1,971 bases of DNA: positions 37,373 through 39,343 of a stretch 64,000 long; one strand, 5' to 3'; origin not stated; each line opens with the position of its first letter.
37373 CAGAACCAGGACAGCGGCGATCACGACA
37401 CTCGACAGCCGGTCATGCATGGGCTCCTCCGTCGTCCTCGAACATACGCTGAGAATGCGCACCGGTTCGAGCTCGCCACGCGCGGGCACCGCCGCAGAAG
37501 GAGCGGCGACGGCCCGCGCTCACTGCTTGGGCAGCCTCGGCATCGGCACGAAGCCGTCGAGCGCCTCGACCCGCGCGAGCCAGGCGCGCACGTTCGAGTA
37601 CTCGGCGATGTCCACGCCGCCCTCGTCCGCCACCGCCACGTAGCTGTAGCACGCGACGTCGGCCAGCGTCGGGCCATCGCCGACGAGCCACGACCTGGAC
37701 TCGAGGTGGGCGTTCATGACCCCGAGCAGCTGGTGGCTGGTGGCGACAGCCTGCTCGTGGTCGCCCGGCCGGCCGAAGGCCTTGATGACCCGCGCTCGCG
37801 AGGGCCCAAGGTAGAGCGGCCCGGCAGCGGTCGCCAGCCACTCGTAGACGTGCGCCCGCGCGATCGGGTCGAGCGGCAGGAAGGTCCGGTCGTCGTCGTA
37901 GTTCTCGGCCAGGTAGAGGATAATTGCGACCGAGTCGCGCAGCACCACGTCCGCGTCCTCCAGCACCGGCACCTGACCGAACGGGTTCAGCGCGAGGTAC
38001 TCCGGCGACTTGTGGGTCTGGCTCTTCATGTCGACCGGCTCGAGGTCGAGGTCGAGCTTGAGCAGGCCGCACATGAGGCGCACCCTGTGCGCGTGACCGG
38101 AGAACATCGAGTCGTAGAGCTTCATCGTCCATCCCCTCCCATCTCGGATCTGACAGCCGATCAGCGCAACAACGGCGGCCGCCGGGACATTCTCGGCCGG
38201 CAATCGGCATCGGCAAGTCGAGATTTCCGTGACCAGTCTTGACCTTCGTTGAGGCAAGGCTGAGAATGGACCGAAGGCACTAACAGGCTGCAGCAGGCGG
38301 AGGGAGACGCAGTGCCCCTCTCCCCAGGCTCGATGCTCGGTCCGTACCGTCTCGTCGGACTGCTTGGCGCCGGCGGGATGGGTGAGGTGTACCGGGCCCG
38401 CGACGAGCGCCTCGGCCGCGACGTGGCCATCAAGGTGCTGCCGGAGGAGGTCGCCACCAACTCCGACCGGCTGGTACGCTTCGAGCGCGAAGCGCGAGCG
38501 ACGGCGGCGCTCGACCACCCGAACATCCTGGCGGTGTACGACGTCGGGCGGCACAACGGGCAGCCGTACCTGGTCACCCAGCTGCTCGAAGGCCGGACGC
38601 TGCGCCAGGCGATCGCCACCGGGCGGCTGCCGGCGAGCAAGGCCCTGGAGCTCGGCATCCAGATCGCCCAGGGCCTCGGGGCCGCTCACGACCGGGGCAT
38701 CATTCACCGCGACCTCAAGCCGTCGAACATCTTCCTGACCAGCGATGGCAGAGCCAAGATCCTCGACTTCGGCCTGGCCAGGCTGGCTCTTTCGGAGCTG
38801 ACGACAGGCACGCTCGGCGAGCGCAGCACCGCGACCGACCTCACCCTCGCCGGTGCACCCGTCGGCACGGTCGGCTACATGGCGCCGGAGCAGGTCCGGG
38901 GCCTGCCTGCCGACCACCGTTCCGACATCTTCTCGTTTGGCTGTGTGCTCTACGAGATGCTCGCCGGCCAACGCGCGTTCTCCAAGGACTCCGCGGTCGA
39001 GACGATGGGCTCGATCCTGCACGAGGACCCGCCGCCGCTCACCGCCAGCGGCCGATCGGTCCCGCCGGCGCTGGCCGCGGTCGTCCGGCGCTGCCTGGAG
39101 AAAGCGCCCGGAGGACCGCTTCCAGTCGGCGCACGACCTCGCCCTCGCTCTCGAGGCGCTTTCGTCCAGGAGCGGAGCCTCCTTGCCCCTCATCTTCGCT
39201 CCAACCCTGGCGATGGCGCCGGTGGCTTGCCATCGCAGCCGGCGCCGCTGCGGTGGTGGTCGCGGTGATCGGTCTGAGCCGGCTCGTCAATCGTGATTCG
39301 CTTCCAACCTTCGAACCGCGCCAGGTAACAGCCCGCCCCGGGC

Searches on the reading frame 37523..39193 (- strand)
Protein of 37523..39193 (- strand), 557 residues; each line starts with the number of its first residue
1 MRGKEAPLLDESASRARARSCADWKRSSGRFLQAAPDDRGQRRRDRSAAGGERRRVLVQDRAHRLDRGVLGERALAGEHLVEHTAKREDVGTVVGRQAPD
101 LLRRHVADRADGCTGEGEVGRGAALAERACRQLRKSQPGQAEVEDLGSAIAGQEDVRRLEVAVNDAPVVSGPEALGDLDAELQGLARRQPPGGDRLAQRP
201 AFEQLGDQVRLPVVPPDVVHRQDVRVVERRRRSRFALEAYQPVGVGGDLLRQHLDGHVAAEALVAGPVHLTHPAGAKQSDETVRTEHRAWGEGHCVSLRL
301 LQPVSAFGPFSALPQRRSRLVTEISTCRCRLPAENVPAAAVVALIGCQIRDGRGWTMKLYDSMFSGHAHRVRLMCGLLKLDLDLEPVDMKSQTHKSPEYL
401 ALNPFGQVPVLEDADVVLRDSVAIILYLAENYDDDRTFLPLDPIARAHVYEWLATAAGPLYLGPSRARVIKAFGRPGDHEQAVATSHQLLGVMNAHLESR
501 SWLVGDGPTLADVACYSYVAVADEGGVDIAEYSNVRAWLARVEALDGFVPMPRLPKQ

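Call 67: search_protein_families(library=pfam, max_evalue=0.0001, proteins=[window:37523-39193:-])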
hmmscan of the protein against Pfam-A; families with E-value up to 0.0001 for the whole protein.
window:37523-39193:- (557 aa): 5 families
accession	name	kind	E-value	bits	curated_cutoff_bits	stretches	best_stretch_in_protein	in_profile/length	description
PF13417.12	GST_N_3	-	2.2e-15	57.2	22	1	359-434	1-73/75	Glutathione S-transferase, N-terminal domain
PF13409.12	GST_N_2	-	2.5e-15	57.2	25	1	364-430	1-69/70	Glutathione S-transferase, N-terminal domain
PF02798.26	GST_N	-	1.5e-13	51.3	20.9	1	356-430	2-76/76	Glutathione S-transferase, N-terminal domain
PF13410.11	GST_C_2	-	3.2e-07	30.8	24.9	1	480-541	5-69/69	Glutathione S-transferase, C-terminal domain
PF00043.30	GST_C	-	5.2e-07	30.3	20.7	1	481-545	26-92/93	Glutathione S-transferase, C-terminal domain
